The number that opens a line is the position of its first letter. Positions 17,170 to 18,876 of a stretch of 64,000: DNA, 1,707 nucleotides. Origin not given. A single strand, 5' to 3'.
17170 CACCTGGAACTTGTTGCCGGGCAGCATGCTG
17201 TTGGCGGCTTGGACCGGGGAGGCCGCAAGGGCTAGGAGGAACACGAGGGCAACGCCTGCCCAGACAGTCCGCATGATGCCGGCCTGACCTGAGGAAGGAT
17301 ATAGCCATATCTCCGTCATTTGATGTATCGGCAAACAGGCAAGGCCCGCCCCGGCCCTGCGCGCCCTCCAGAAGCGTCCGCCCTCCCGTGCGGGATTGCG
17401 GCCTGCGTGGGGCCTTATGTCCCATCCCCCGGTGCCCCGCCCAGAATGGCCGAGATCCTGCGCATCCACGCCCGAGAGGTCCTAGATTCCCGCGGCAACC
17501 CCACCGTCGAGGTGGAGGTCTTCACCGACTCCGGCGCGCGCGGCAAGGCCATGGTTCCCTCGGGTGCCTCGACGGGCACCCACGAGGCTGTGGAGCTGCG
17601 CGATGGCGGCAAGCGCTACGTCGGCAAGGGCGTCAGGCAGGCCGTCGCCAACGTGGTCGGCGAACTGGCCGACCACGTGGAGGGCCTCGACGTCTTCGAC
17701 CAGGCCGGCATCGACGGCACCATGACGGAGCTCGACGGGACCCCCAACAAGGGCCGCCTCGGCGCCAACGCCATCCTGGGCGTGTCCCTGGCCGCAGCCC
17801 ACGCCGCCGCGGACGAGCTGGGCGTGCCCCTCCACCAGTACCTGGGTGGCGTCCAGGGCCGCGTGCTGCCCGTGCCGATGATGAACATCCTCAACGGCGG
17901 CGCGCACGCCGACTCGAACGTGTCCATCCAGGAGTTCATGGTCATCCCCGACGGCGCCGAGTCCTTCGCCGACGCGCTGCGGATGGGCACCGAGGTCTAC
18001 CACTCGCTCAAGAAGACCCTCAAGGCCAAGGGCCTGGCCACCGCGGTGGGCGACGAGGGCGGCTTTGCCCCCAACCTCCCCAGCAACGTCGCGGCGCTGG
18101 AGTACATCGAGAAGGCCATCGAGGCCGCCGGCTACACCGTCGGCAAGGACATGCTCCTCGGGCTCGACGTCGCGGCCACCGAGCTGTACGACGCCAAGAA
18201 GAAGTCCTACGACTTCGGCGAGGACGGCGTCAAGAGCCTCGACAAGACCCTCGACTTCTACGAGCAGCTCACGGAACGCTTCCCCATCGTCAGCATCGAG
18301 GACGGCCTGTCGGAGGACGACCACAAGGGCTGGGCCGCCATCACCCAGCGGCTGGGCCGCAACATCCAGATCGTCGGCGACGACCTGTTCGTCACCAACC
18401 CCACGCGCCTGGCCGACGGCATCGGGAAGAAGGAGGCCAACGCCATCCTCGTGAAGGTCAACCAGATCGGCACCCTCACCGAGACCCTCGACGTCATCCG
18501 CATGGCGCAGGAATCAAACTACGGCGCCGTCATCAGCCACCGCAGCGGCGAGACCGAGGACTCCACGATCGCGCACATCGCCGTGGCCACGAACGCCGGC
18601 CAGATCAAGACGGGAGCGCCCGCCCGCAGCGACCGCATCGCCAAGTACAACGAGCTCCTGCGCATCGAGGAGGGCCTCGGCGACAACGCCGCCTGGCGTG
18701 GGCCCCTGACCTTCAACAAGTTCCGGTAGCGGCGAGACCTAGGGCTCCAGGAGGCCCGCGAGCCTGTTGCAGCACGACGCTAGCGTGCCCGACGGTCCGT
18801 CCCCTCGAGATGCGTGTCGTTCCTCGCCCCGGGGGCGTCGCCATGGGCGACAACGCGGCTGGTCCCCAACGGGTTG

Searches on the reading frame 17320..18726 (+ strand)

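Call 54: search_protein_families(library=ncbifam, proteins=[window:17320-18726:+], max_evalue=0.00001)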
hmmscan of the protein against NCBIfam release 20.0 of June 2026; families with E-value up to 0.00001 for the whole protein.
window:17320-18726:+ (469 aa): 3 families
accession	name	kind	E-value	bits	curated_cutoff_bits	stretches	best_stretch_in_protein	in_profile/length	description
TIGR01060.2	eno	equivalog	1.8e-191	636.4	300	1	46-467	1-424/425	phosphopyruvate hydratase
NF006223.0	PRK08350.1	equivalog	8e-24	84.5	624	2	95-219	40-162/341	hypothetical protein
TIGR02534.1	mucon_cyclo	subfamily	1.8e-07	30.6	334.95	0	95-224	49-167/368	muconate/chloromuconate family cycloisomerase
